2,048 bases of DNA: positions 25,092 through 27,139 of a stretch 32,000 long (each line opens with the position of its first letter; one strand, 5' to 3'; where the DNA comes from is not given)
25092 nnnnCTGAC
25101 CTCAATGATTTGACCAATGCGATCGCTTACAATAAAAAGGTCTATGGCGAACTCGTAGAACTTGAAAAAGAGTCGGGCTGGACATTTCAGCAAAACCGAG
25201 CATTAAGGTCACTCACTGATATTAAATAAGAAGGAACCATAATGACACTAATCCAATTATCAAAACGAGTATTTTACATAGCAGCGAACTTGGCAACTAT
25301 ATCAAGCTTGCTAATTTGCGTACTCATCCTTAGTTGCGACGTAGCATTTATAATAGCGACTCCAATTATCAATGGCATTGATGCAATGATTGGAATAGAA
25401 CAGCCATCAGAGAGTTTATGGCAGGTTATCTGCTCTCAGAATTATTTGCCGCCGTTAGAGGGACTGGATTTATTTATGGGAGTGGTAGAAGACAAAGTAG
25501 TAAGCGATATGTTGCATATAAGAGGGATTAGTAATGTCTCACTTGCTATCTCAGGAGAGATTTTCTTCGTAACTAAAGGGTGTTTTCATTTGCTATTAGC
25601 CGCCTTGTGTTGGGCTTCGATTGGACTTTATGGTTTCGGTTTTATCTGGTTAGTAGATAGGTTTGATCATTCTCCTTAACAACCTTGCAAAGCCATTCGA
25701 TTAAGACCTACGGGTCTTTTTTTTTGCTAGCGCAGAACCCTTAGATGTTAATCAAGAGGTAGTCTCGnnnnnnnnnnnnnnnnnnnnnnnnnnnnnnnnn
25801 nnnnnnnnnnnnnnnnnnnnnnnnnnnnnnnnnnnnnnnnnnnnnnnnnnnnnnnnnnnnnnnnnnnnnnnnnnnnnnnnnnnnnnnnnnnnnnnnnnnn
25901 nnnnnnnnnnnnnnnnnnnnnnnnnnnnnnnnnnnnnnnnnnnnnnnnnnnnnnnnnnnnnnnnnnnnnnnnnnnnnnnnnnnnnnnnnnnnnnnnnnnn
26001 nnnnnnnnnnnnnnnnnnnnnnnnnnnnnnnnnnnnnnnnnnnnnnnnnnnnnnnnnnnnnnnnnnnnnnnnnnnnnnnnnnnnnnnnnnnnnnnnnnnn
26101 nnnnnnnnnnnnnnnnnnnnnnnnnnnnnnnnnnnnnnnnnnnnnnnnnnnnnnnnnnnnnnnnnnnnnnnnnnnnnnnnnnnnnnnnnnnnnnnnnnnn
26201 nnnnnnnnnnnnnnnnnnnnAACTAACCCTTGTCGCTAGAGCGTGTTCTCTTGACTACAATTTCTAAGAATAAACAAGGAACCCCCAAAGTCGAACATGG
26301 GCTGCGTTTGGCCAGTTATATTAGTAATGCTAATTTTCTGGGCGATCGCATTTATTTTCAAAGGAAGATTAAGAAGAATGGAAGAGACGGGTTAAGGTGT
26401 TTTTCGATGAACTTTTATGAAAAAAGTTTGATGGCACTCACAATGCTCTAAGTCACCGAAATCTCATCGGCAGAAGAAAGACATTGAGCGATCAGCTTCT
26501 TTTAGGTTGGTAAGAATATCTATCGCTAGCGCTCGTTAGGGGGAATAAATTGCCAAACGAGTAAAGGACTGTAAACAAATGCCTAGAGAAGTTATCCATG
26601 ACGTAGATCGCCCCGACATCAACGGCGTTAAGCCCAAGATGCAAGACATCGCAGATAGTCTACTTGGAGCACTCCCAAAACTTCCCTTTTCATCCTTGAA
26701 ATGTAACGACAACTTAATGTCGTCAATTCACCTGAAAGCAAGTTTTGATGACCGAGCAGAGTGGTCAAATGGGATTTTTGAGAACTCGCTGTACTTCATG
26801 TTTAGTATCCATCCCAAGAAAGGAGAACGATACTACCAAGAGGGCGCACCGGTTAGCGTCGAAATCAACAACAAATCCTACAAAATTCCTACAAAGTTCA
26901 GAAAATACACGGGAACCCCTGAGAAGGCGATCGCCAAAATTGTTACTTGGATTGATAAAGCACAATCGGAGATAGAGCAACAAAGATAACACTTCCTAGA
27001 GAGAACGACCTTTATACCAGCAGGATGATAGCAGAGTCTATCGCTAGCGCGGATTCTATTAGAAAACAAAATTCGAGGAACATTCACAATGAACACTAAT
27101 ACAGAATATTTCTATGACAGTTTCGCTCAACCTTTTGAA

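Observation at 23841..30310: Seven copies of a fixed-length 46-nt inverted-repeat element, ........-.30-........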

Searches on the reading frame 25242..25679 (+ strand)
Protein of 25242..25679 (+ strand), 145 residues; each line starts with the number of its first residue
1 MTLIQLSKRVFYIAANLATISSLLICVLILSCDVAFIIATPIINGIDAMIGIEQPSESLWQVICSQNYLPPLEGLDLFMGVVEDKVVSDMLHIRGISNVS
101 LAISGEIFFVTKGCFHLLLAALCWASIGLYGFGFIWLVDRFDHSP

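Call 9: search_protein_families(library=pfam, proteins=[window:25242-25679:+], max_evalue=0.01)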
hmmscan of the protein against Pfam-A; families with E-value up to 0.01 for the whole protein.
window:25242-25679:+ (145 aa): 0 families

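Call 24: search_protein_families(library=phrogs, proteins=[window:25242-25679:+], max_evalue=0.01)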
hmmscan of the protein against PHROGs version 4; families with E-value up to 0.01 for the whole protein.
window:25242-25679:+ (145 aa): 0 families

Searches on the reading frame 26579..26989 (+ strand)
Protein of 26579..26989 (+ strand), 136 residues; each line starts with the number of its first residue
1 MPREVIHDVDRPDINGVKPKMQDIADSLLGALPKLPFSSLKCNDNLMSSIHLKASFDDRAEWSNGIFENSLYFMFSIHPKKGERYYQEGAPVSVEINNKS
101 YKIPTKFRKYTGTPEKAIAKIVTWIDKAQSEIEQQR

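Call 9: search_protein_families(library=pfam, proteins=[window:26579-26989:+], max_evalue=0.01)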
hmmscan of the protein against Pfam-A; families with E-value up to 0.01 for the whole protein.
window:26579-26989:+ (136 aa): 0 families

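Call 24: search_protein_families(library=phrogs, proteins=[window:26579-26989:+], max_evalue=0.01)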
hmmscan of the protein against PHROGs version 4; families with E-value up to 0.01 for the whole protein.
window:26579-26989:+ (136 aa): 1 family
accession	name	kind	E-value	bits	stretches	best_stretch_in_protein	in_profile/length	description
phrog_3308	-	unknown function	1.8e-10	41.9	1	48-127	16-87/88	-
